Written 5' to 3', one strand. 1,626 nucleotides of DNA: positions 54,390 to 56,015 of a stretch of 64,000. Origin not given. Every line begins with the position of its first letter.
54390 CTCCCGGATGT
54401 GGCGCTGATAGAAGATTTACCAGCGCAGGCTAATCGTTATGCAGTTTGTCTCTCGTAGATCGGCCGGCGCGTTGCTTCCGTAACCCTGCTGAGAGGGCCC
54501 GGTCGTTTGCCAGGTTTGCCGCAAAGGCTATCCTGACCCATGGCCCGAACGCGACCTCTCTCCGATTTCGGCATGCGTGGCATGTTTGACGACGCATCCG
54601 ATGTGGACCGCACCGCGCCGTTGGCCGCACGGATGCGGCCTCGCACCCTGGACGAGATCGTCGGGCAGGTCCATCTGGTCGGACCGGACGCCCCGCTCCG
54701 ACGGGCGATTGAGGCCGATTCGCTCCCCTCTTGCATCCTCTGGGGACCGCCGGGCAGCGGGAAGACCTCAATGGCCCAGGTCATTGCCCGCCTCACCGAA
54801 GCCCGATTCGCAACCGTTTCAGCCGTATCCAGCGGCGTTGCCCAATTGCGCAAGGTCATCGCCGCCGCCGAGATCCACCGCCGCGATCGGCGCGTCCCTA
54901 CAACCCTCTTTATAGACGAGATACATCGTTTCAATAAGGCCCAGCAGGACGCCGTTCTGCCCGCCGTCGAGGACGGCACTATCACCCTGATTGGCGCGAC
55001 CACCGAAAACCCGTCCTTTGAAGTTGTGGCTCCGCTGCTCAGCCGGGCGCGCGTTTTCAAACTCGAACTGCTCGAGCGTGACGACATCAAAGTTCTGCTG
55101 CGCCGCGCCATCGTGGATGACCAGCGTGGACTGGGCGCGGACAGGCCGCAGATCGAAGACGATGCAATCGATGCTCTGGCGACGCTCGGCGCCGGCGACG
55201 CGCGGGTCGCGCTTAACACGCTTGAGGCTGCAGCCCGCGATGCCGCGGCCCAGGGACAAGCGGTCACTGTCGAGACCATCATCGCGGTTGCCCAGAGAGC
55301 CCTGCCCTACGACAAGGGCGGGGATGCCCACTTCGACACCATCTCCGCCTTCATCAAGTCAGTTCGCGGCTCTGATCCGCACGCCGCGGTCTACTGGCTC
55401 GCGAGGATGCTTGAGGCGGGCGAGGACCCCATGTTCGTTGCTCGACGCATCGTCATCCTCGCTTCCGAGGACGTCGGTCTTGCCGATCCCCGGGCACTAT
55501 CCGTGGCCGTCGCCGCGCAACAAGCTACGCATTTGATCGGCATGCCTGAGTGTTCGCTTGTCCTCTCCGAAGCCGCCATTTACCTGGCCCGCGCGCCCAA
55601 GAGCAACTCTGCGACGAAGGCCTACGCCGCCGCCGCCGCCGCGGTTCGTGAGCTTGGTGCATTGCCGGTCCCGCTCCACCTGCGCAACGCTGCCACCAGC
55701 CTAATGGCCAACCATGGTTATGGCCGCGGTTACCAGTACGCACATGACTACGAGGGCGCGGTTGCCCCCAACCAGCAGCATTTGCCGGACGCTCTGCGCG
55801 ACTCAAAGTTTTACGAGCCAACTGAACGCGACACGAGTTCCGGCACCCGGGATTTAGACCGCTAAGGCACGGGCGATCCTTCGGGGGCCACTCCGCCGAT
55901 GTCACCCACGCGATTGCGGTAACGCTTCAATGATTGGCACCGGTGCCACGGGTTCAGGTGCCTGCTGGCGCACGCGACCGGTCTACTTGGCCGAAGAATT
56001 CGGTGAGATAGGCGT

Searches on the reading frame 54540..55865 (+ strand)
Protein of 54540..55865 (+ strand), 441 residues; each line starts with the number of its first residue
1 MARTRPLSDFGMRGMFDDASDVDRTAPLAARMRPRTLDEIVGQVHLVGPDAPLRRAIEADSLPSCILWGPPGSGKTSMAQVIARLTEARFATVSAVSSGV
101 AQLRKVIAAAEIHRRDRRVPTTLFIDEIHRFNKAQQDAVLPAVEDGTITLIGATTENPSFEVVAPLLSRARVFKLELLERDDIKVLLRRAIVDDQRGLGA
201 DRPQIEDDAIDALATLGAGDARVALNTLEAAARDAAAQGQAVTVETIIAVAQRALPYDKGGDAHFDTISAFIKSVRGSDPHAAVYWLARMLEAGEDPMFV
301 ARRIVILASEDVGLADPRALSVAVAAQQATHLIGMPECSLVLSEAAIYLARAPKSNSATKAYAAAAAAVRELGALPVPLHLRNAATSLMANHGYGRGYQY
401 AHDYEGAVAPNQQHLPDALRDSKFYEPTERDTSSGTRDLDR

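Call 27: search_protein_families(library=pfam, proteins=[window:54540-55865:+])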
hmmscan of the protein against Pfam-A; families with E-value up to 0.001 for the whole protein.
window:54540-55865:+ (441 aa): 10 families
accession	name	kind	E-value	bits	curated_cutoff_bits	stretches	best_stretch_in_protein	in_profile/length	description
PF12002.13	MgsA_C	-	1.6e-64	217.2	27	1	277-433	1-156/167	MgsA AAA+ ATPase C terminal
PF16193.11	AAA_assoc_2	-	7.2e-22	77.9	34.3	1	203-276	5-81/81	AAA C-terminal domain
PF00004.35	AAA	-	4.6e-14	53.4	21.2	1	66-170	2-123/131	ATPase family associated with various cellular activities (AAA)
PF05496.18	RuvB_N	-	1.2e-13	51.5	27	1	32-151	1-116/159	Holliday junction DNA helicase RuvB P-loop domain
PF07728.20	AAA_5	-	5.2e-07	30.2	22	1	65-155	2-102/139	AAA domain (dynein-related subfamily)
PF13191.12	AAA_16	-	5.8e-06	27.3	32.6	1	57-95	19-60/167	AAA ATPase domain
PF00158.32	Sigma54_activat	-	4.7e-05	23.6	20.2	0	122-157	96-131/168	Sigma-54 interaction domain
PF01078.27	Mg_chelatase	-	0.00021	21.2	20.3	0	65-96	25-60/207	Magnesium chelatase, subunit ChlI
PF07726.17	AAA_3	-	0.00072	19.9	27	0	65-163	2-107/131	ATPase family associated with various cellular activities (AAA)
PF22703.2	Cdc6_lid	-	0.00083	19.6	27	0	202-249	14-64/68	Cdc6 AAA+ ATPase-type lid domain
